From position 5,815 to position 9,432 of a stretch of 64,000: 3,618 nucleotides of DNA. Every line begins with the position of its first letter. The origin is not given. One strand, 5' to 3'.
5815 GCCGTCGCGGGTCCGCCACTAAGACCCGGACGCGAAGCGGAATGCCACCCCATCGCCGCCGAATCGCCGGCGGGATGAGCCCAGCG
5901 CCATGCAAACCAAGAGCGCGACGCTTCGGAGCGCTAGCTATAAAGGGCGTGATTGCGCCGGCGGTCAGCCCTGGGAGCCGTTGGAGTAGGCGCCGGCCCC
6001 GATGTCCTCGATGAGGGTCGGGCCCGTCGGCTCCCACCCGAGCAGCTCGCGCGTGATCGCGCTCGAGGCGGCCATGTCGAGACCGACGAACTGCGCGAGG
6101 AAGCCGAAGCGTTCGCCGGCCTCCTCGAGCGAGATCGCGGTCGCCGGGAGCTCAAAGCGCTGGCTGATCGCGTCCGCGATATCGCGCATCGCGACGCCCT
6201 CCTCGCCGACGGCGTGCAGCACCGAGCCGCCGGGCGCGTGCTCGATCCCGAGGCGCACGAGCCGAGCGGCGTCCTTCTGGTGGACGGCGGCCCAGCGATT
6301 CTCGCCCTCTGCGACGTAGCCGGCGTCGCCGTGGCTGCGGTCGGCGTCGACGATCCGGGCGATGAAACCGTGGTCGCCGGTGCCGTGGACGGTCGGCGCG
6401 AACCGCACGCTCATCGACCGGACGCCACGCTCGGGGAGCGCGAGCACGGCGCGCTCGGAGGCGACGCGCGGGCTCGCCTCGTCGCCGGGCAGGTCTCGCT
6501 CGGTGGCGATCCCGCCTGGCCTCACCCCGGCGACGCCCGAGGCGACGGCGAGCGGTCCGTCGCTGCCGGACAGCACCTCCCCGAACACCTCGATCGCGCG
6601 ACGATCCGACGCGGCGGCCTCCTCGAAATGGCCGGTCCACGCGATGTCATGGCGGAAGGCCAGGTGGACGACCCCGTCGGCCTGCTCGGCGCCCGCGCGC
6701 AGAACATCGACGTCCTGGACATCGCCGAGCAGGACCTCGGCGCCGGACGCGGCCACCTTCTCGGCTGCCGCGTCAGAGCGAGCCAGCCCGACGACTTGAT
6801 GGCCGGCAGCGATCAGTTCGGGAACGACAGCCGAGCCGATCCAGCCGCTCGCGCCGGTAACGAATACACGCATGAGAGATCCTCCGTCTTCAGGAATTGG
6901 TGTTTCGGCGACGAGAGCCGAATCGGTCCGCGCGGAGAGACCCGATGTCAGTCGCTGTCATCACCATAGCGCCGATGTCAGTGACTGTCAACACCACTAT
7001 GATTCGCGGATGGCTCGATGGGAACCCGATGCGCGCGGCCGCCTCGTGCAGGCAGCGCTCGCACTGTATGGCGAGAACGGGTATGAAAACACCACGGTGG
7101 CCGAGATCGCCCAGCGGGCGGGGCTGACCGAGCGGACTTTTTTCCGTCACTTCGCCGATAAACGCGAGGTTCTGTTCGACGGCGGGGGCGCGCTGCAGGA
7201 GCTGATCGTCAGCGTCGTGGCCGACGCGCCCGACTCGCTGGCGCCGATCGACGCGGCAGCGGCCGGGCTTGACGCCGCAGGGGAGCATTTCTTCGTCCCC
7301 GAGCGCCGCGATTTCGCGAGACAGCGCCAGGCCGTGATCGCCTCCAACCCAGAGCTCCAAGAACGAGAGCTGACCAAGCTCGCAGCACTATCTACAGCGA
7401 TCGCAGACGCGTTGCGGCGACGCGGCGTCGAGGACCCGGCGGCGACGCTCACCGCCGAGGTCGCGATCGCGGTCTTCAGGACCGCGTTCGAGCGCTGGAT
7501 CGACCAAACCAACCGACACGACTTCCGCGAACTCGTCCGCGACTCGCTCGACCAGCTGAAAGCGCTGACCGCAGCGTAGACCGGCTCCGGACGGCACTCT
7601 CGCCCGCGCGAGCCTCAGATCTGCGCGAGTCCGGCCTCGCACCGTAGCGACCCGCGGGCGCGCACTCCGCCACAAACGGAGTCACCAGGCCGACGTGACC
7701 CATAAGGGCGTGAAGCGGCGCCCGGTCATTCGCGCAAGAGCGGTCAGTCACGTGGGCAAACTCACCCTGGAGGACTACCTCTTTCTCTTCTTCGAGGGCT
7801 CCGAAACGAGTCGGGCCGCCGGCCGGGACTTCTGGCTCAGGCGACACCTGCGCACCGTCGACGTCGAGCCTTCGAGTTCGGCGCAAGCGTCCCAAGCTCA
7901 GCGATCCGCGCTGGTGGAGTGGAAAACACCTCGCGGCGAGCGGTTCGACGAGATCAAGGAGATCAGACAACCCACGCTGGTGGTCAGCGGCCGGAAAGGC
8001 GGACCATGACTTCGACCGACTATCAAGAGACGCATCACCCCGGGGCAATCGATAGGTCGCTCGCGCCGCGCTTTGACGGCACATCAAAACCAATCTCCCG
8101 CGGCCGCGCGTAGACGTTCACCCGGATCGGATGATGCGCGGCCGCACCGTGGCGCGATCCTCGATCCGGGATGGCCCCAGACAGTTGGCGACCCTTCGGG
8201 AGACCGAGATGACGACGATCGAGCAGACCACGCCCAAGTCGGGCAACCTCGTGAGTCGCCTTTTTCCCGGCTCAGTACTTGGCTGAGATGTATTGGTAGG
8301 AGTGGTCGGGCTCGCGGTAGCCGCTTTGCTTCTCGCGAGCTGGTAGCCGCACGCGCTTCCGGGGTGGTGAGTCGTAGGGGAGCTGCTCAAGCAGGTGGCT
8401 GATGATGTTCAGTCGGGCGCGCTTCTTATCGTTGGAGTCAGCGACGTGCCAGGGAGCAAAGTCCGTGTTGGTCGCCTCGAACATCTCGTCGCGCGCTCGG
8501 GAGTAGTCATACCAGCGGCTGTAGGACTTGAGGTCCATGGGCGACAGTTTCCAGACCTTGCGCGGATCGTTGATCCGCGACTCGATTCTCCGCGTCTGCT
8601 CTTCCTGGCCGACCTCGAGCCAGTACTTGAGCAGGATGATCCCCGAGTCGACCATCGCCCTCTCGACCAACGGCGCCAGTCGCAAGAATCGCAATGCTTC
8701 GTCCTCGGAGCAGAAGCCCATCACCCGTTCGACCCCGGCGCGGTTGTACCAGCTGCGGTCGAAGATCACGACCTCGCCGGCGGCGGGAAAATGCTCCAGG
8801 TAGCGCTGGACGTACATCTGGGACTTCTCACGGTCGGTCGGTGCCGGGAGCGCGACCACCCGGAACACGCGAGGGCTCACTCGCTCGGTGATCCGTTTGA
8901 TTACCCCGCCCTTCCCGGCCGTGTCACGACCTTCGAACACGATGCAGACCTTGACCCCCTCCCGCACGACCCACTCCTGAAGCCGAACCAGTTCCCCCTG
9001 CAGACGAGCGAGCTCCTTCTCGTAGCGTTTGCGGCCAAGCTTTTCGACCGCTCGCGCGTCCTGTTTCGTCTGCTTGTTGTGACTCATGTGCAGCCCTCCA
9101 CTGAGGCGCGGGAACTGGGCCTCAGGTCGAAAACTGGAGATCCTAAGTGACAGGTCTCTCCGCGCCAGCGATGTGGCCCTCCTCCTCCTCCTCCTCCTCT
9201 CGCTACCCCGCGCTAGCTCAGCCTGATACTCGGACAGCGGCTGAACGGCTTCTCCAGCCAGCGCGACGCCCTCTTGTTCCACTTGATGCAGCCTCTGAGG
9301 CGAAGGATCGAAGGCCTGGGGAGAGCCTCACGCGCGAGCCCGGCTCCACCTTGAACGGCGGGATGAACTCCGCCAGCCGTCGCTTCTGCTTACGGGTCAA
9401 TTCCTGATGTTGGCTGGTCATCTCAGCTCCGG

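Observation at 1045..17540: Candidate regulon of the MalT-like LuxR regulator, marked by TCAYC-N7-GRTGA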

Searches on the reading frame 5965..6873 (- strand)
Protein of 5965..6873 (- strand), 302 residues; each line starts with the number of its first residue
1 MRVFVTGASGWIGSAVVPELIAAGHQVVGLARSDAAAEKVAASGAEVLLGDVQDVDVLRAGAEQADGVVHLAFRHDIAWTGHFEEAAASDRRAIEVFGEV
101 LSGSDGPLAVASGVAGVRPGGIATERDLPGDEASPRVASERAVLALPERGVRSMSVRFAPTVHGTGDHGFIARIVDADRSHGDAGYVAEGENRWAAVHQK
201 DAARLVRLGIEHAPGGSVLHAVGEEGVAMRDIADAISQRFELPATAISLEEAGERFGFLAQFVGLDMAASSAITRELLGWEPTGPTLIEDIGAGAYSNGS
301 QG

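Call 8: search_protein_families(library=pfam, proteins=[window:5965-6873:-], max_evalue=0.01)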
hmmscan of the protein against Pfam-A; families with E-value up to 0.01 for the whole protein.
window:5965-6873:- (302 aa): 8 families
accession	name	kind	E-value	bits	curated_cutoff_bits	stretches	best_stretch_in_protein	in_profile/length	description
PF01370.27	Epimerase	-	3.9e-12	46.5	20.9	1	3-81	1-81/240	NAD dependent epimerase/dehydratase family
PF13460.12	NAD_binding_10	-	2.1e-10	41.2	27.2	1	7-72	1-68/184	NAD(P)H-binding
PF05368.20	NmrA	-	3.6e-09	37.1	27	1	2-69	4-74/298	NmrA-like family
PF01073.25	3Beta_HSD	-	4.6e-06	26.3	22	1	5-79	2-81/280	3-beta hydroxysteroid dehydrogenase/isomerase family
PF02254.24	TrkA_N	-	6.3e-06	26.9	23.8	1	10-70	7-68/116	TrkA-N domain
PF00106.31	adh_short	-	7.5e-05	22.7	26.6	1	3-64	3-70/195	short chain dehydrogenase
PF16363.11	GDP_Man_Dehyd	-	0.00026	21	27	1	4-72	1-83/332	GDP-mannose 4,6 dehydratase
PF04321.23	RmlD_sub_bind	-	0.00047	19.8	27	0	1-76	1-63/287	RmlD substrate binding domain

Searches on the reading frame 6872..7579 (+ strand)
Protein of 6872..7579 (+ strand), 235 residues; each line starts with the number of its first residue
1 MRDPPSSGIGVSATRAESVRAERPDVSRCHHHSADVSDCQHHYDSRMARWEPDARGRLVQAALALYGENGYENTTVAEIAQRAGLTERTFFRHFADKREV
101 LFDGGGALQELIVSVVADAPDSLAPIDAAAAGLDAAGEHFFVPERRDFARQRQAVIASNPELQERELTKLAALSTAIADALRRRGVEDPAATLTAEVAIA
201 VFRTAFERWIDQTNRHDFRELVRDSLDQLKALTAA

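Call 8: search_protein_families(library=pfam, proteins=[window:6872-7579:+], max_evalue=0.01)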
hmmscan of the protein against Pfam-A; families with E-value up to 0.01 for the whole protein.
window:6872-7579:+ (235 aa): 2 families
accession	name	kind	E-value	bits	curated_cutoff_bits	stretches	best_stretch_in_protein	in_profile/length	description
PF00440.29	TetR_N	-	1.3e-14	54.1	24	1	59-101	2-44/47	Bacterial regulatory proteins, tetR family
PF17754.6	TetR_C_14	-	2.9e-12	46.9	22.7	1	141-231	17-109/112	MftR C-terminal domain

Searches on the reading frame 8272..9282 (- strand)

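Call 8: search_protein_families(library=pfam, proteins=[window:8272-9282:-], max_evalue=0.01)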
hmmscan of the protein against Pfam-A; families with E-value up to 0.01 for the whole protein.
window:8272-9282:- (336 aa): 1 family
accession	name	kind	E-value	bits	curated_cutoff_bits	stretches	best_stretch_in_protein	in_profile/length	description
PF03976.20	PPK2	-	4.2e-97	324.7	22.3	1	83-306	3-226/229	Polyphosphate kinase 2 (PPK2)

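Call 57: search_protein_families(library=ncbifam, proteins=[window:8272-9282:-], max_evalue=0.001)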
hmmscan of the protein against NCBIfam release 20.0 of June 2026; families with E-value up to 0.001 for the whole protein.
window:8272-9282:- (336 aa): 5 families
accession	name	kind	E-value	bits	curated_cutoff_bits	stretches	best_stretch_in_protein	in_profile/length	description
TIGR03707.1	PPK2_P_aer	equivalog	1.1e-105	352.4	301.8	1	82-305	2-225/230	polyphosphate kinase 2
TIGR03708.1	poly_P_AMP_trns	equivalog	2.4e-70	237.6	547.65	1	75-301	263-489/493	polyphosphate:AMP phosphotransferase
NF050016.1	PolyPhAMPPhtase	equivalog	1e-51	176.1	800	1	78-301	249-469/472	polyphosphate:AMP phosphotransferase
TIGR03709.1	PPK2_rel_1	subfamily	8.5e-51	172.7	247.2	1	74-301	20-246/264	PPK2 family polyphosphate kinase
NF042973.1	ADPpolyPPhtase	equivalog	1.7e-36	125.9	450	1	83-301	29-263/285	ADP-polyphosphate phosphotransferase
